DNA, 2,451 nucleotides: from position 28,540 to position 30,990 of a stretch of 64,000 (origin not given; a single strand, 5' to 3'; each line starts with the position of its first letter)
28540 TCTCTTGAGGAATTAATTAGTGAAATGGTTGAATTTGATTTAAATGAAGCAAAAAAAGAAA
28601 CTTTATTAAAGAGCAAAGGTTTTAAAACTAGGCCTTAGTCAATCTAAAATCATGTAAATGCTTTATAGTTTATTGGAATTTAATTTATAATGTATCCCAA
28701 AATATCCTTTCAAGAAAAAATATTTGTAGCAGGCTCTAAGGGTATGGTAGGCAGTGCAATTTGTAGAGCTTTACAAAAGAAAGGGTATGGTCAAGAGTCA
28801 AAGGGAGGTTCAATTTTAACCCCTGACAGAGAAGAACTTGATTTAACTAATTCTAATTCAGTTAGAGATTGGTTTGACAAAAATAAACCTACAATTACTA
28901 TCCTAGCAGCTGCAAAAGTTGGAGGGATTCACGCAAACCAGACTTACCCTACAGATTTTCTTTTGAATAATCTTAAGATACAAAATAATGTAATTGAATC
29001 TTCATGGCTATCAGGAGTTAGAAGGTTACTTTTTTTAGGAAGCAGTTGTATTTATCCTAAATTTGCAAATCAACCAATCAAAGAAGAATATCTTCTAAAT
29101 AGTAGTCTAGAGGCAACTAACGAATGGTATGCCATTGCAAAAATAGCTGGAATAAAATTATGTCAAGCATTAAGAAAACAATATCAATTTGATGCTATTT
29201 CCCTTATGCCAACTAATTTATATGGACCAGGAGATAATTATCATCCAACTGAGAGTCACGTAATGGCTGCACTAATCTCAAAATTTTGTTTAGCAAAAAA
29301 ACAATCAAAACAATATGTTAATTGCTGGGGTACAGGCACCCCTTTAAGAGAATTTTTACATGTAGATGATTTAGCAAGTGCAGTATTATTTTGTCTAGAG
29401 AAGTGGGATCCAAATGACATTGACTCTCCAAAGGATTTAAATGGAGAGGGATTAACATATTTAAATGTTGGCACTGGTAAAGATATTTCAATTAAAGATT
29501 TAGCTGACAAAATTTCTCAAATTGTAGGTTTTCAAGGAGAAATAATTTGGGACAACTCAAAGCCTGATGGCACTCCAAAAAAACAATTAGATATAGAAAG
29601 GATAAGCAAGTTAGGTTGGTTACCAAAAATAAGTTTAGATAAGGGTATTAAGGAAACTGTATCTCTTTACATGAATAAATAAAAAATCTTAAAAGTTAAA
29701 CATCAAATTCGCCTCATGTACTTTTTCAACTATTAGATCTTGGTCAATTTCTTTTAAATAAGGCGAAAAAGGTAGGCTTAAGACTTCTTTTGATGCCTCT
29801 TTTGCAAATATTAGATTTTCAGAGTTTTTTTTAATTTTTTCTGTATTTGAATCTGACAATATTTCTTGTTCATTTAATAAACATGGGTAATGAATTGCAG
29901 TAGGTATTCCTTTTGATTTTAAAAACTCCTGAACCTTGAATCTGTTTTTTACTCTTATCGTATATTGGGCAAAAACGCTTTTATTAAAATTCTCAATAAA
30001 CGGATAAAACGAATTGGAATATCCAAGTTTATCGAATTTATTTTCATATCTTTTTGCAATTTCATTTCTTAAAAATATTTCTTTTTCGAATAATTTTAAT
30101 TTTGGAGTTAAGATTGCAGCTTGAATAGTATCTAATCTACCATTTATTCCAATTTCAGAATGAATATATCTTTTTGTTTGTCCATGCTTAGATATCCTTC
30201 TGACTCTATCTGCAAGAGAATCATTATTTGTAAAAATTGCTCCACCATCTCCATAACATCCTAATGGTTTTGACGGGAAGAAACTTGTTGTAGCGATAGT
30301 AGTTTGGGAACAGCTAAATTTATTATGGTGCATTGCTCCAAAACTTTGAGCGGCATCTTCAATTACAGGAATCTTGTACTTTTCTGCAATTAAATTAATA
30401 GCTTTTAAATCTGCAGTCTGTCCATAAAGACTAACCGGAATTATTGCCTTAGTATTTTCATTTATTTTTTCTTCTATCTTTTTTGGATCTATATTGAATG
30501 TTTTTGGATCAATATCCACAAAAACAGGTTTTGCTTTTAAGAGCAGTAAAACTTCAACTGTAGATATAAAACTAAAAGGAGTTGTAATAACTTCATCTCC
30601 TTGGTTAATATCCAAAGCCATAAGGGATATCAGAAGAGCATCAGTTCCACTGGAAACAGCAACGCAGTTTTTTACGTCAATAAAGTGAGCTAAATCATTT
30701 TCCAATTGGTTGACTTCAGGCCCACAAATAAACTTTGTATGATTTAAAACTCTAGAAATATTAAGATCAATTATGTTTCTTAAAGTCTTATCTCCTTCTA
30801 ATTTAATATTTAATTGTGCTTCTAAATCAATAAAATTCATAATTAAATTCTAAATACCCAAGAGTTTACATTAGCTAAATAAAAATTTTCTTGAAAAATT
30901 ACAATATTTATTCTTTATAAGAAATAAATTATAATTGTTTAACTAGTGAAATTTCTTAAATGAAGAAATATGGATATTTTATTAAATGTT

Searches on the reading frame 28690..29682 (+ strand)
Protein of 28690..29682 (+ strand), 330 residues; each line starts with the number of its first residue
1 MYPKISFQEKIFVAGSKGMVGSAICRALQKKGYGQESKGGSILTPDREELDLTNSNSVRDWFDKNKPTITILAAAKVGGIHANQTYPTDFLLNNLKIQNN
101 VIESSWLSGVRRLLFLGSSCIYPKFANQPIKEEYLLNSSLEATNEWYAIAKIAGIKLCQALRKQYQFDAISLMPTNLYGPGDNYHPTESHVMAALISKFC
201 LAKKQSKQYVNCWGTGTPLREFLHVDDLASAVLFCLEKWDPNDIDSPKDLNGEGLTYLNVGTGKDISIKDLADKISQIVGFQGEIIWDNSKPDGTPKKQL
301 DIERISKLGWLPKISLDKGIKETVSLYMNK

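Call 81: search_protein_families(library=pfam, proteins=[window:28690-29682:+], max_evalue=0.00001)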
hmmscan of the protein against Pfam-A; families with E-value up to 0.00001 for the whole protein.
window:28690-29682:+ (330 aa): 2 families
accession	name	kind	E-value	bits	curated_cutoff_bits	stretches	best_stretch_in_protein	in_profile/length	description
PF01370.27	Epimerase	-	3.1e-57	194.2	20.9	1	11-240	1-229/240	NAD dependent epimerase/dehydratase family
PF16363.11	GDP_Man_Dehyd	-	6.1e-16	59.2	27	1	13-323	2-332/332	GDP-mannose 4,6 dehydratase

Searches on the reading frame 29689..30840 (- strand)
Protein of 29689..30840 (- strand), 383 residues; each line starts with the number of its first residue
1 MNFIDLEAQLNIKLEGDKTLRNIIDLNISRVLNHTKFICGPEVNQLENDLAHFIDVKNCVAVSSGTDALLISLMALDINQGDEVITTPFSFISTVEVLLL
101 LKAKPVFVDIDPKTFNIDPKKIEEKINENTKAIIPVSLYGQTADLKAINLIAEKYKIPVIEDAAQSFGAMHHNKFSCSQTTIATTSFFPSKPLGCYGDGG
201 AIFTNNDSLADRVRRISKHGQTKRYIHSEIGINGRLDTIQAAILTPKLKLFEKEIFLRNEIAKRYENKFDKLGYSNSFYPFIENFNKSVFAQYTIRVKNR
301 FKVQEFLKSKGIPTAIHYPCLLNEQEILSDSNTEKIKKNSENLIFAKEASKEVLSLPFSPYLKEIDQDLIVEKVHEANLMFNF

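Call 81: search_protein_families(library=pfam, proteins=[window:29689-30840:-], max_evalue=0.00001)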
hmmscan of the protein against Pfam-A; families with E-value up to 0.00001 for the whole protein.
window:29689-30840:- (383 aa): 5 families
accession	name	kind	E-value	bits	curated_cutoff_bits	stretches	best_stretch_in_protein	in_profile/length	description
PF01041.23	DegT_DnrJ_EryC1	-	1.4e-104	350.6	19.8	1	27-374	10-359/360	DegT/DnrJ/EryC1/StrS aminotransferase family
PF00155.27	Aminotran_1_2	-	5.6e-12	46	19.7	1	17-220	17-248/361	Aminotransferase class I and II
PF01053.26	Cys_Met_Meta_PP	-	1.5e-09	37.4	27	1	41-164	52-175/381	Cys/Met metabolism PLP-dependent enzyme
PF00266.25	Aminotran_5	-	2.6e-07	30.4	21.5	1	41-173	43-186/371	Aminotransferase class-V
PF01212.27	Beta_elim_lyase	-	8.3e-07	29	27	1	41-221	32-228/288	Beta-eliminating lyase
